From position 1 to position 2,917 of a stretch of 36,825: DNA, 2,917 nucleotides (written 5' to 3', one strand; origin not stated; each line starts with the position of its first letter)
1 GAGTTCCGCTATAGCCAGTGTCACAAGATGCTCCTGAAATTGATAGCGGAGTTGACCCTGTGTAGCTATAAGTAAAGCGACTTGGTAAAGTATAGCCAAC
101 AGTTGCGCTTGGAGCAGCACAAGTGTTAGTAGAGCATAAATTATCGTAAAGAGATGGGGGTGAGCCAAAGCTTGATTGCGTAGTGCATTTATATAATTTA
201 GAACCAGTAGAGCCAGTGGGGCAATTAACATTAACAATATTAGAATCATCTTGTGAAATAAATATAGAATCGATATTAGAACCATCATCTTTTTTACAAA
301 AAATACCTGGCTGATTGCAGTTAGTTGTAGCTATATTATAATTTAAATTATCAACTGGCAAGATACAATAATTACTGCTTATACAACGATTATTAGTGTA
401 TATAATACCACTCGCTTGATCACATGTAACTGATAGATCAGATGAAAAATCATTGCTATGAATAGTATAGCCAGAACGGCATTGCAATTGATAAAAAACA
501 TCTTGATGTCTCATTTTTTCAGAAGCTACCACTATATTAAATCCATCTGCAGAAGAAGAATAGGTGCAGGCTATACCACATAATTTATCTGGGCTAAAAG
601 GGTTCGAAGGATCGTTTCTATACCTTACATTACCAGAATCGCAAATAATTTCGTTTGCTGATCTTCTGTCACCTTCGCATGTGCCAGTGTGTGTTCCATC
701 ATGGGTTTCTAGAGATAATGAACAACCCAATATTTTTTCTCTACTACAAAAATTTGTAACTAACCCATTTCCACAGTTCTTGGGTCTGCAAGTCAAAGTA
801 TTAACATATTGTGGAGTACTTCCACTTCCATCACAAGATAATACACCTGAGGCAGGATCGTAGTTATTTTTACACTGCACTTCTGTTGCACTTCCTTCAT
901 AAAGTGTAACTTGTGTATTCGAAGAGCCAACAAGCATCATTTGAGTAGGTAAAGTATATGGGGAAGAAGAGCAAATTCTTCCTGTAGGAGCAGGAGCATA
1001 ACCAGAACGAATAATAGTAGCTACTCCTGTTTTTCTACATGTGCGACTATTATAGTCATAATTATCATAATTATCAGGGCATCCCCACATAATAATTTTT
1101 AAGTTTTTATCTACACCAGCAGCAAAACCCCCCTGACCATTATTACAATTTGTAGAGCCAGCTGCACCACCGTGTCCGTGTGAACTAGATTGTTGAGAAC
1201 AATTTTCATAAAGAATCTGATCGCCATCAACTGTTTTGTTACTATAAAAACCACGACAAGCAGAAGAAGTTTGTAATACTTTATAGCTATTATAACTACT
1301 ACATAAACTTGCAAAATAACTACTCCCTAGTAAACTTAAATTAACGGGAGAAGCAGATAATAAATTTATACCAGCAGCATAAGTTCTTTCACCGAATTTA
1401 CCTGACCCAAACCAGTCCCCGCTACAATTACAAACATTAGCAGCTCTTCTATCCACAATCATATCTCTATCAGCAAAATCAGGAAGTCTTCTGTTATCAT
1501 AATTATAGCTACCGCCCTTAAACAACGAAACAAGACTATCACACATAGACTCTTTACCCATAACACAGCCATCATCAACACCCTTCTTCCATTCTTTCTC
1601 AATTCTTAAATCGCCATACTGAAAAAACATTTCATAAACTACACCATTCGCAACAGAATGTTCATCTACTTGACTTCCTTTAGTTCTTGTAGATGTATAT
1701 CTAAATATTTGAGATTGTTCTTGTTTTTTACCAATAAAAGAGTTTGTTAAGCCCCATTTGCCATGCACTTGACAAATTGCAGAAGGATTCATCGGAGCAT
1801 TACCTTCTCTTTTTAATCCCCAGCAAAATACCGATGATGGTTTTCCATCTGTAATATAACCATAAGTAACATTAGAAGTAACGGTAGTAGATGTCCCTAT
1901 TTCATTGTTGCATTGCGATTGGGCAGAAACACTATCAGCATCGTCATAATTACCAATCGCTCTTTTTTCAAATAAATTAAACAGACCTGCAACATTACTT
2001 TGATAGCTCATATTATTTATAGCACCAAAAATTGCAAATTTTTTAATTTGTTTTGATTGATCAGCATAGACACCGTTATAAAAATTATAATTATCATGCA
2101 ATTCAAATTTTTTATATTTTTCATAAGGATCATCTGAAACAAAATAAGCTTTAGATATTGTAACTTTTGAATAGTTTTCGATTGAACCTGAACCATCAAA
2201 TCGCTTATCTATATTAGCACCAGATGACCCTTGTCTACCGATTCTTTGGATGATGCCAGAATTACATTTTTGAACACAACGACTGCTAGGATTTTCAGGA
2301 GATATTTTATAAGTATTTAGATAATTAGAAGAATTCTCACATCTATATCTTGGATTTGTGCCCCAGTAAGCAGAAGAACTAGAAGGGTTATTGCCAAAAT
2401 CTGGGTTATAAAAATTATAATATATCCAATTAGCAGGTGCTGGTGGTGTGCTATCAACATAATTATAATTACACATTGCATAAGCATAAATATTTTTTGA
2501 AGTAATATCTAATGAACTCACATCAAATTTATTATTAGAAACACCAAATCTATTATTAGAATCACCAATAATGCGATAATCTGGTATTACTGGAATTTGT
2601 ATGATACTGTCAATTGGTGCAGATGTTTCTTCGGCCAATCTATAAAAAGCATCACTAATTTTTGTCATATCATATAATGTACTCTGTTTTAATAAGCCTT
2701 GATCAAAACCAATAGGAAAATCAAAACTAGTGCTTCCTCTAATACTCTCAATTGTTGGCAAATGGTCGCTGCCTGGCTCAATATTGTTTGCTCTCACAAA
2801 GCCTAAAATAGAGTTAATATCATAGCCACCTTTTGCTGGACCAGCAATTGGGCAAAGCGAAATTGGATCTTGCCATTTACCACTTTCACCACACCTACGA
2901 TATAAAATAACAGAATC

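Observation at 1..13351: A hidden 13.35-kb open reading frame encodes a cysteine-rich membrane-anchored protein of more than 4,450 aa with no recognisable domain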

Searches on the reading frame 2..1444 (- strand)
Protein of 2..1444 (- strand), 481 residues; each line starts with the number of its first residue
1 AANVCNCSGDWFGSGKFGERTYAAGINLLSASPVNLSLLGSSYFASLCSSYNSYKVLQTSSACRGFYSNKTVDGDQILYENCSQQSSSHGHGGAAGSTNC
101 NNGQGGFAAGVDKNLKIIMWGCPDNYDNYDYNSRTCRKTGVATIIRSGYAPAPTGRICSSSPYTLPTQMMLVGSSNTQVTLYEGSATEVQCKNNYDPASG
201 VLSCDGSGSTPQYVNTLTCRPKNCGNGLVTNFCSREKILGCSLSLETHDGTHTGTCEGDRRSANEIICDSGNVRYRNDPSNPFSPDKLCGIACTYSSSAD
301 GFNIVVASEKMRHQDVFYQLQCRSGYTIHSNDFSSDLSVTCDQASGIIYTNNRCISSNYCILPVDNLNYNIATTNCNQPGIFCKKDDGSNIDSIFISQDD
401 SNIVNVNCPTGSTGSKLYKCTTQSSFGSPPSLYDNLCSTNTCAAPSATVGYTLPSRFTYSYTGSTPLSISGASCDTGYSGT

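Call 34: search_protein_families(library=pfam, proteins=[window:2-1444:-], max_evalue=10)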
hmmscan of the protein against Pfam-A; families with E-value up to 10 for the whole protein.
window:2-1444:- (481 aa): 0 families

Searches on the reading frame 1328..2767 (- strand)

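Call 34: search_protein_families(library=pfam, proteins=[window:1328-2767:-], max_evalue=10)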
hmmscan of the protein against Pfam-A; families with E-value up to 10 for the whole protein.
window:1328-2767:- (480 aa): 1 family
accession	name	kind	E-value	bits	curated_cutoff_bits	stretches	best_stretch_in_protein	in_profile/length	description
PF19570.5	DUF6088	-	0.23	11.6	25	1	269-313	71-113/172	Family of unknown function (DUF6088)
